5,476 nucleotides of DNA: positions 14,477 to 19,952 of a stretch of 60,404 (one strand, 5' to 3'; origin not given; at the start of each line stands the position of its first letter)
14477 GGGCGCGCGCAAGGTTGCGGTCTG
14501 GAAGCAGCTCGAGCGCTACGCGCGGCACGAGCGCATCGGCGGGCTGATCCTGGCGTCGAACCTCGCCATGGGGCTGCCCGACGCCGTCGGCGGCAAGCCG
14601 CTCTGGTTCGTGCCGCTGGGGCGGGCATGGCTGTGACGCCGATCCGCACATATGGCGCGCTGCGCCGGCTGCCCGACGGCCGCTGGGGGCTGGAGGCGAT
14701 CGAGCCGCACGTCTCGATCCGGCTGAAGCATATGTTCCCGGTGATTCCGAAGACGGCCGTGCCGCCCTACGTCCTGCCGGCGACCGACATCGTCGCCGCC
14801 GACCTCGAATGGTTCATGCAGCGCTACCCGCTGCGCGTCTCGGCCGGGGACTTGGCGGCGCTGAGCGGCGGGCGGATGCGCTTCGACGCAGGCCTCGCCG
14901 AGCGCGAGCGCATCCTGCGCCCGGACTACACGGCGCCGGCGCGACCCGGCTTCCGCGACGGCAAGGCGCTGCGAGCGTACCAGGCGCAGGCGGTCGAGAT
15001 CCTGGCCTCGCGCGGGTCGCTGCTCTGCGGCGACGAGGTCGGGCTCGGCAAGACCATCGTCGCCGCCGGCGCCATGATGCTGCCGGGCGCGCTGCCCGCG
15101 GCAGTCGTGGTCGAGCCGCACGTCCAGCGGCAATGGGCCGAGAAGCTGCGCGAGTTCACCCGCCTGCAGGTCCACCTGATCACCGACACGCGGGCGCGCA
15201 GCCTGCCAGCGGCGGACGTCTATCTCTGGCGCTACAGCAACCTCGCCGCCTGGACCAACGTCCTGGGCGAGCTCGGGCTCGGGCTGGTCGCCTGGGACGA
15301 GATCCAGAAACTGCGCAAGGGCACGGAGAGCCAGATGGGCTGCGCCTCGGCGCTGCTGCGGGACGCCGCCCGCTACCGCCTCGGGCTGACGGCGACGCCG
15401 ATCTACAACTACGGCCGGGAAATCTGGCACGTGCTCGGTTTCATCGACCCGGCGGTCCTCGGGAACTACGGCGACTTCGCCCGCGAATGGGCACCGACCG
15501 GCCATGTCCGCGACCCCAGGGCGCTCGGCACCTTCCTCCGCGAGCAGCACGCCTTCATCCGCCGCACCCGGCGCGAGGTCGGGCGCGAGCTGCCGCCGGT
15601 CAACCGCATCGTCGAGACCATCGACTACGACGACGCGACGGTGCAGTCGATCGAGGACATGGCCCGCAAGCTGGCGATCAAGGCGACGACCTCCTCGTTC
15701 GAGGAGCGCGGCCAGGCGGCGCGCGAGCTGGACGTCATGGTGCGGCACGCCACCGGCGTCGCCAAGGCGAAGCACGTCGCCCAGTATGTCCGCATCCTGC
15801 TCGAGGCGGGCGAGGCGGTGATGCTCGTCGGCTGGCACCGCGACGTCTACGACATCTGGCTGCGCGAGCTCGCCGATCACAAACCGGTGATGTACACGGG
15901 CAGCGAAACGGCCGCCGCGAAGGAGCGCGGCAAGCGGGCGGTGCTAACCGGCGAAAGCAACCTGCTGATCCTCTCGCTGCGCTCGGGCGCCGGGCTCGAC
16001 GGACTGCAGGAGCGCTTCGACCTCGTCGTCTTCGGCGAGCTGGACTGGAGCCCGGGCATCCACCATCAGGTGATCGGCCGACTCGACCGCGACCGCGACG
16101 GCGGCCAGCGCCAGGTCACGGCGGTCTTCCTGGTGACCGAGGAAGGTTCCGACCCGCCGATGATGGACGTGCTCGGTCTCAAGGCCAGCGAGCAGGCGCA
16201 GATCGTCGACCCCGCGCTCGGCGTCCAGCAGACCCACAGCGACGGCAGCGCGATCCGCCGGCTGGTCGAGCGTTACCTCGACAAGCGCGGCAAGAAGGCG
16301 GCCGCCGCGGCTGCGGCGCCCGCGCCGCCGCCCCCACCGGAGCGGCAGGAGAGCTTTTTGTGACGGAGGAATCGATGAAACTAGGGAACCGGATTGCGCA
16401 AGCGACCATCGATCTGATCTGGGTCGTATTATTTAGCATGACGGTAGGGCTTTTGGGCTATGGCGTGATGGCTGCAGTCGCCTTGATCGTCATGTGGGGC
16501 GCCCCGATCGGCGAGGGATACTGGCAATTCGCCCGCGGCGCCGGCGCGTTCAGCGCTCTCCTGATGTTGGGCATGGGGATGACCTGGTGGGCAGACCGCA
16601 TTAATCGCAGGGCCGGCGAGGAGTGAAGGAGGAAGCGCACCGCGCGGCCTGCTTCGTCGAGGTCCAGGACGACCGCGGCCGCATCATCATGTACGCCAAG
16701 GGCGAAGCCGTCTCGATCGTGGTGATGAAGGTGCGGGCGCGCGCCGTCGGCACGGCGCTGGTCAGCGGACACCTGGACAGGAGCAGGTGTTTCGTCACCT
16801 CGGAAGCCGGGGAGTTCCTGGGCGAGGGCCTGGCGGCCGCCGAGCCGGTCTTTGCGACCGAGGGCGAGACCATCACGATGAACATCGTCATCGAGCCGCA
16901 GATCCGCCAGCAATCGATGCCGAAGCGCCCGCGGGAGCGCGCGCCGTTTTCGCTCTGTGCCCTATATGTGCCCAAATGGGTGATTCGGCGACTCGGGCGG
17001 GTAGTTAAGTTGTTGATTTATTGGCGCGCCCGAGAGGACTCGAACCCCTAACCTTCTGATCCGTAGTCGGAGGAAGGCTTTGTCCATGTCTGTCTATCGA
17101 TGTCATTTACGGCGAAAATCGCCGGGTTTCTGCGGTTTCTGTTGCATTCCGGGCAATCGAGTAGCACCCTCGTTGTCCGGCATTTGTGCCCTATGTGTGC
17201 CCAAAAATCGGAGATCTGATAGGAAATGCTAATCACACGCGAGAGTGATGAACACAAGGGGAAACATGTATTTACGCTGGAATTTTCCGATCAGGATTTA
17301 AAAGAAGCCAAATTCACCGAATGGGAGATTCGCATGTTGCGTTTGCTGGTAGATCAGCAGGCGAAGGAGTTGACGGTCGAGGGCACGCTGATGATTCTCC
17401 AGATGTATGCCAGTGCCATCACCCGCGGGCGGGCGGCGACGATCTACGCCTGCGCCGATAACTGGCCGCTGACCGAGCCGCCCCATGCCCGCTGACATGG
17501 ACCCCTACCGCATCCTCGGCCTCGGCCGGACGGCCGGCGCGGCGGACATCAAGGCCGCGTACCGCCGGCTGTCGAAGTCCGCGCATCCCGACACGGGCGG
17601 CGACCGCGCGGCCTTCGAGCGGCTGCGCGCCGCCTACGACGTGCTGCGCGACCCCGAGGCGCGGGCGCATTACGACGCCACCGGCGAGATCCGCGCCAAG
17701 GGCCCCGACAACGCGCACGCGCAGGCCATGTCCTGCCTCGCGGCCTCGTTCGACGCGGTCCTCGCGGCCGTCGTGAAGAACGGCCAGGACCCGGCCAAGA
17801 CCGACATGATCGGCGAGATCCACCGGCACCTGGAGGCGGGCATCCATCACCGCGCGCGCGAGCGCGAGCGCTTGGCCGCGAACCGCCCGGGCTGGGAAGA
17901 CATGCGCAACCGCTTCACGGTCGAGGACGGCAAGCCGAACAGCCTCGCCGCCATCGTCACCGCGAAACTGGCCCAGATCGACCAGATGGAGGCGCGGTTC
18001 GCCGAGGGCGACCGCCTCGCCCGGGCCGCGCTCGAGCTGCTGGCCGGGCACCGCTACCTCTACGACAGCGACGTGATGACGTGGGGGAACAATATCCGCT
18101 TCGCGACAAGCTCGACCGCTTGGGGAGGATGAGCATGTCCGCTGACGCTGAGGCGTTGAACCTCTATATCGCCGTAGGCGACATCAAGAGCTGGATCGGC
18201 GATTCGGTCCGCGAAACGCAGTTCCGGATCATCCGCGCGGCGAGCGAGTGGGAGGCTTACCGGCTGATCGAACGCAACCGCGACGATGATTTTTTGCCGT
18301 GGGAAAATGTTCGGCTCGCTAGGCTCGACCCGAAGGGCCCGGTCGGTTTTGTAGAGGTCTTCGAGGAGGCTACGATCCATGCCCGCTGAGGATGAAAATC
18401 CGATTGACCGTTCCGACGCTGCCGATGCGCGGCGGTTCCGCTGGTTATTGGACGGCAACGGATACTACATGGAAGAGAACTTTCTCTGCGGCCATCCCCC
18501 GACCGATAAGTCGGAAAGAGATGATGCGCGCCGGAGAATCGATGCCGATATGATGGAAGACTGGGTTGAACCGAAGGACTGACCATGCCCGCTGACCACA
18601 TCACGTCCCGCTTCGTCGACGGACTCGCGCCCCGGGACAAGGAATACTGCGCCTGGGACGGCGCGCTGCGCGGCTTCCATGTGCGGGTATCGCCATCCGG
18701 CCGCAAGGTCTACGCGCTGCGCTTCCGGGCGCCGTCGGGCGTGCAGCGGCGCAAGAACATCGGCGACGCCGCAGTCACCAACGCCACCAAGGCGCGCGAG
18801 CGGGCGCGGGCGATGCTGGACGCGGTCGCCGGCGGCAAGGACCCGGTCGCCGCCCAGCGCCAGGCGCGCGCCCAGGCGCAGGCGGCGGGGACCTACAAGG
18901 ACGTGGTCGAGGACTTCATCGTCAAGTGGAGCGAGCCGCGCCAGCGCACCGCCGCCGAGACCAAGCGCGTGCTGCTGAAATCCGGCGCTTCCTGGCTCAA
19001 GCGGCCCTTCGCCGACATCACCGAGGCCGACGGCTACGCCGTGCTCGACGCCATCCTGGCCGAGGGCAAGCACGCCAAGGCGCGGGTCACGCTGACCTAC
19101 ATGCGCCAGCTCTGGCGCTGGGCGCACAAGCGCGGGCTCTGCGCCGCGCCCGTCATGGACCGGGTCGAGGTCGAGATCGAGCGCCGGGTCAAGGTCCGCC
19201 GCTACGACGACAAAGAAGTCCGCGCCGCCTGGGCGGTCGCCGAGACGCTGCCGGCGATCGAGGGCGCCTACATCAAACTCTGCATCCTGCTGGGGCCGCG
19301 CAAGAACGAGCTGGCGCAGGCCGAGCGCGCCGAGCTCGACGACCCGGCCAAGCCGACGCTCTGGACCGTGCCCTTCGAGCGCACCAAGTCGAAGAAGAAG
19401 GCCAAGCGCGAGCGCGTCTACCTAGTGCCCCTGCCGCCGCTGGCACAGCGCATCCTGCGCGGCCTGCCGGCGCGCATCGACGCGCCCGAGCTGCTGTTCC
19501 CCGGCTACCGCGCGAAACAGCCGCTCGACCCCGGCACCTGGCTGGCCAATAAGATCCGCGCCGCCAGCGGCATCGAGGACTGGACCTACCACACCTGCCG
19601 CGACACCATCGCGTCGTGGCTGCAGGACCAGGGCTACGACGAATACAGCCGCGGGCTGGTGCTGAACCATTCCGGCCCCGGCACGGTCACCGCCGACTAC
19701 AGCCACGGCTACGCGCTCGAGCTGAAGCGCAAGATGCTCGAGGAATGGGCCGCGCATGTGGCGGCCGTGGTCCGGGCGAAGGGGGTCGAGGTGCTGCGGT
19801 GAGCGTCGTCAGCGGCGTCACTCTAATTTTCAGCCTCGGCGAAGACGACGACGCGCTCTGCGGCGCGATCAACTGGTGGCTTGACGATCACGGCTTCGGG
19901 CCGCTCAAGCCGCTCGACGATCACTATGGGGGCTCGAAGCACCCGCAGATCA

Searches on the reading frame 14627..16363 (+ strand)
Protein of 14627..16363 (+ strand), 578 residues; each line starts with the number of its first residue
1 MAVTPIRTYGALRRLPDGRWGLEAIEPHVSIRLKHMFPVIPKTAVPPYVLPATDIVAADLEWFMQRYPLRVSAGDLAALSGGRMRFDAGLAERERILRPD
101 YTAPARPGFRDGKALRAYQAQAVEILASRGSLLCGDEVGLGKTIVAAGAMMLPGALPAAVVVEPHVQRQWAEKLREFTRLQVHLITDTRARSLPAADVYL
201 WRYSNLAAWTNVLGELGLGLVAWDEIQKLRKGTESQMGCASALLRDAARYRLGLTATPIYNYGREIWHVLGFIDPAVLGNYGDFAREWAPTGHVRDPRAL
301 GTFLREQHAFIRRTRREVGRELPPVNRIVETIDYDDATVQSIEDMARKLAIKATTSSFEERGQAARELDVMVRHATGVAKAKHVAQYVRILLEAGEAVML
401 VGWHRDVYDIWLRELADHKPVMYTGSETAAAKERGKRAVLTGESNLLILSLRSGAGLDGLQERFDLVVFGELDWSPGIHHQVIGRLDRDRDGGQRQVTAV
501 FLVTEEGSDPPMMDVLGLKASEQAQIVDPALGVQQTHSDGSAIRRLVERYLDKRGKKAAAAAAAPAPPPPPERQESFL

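Call 106: search_protein_families(library=pfam, proteins=[window:14627-16363:+], max_evalue=0.001)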
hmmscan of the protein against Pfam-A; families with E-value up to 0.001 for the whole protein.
window:14627-16363:+ (578 aa): 3 families
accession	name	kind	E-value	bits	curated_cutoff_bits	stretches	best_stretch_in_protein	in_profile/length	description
PF00176.29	SNF2-rel_dom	-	2.4e-14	53.6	24.9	1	118-361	15-269/290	SNF2-related domain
PF04851.21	ResIII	-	3.7e-05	24.1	22.5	0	114-258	3-162/164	Type III restriction enzyme, res subunit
PF00270.35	DEAD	-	0.00057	20.1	26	0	117-259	2-161/167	DEAD/DEAH box helicase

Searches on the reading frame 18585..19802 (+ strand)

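Call 106: search_protein_families(library=pfam, proteins=[window:18585-19802:+], max_evalue=0.001)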
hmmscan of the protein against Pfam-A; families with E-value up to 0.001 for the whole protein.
window:18585-19802:+ (405 aa): 3 families
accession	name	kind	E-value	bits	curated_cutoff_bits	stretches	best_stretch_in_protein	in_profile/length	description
PF13356.12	Arm-DNA-bind_3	-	7.4e-13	48.9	27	1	7-94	2-83/83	Arm DNA-binding domain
PF00589.27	Phage_integrase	-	1.4e-05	25.4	27.1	1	208-375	4-168/172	Phage integrase family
PF22022.2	Phage_int_M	-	5.6e-05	23.7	27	1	107-189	4-88/96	Phage integrase central domain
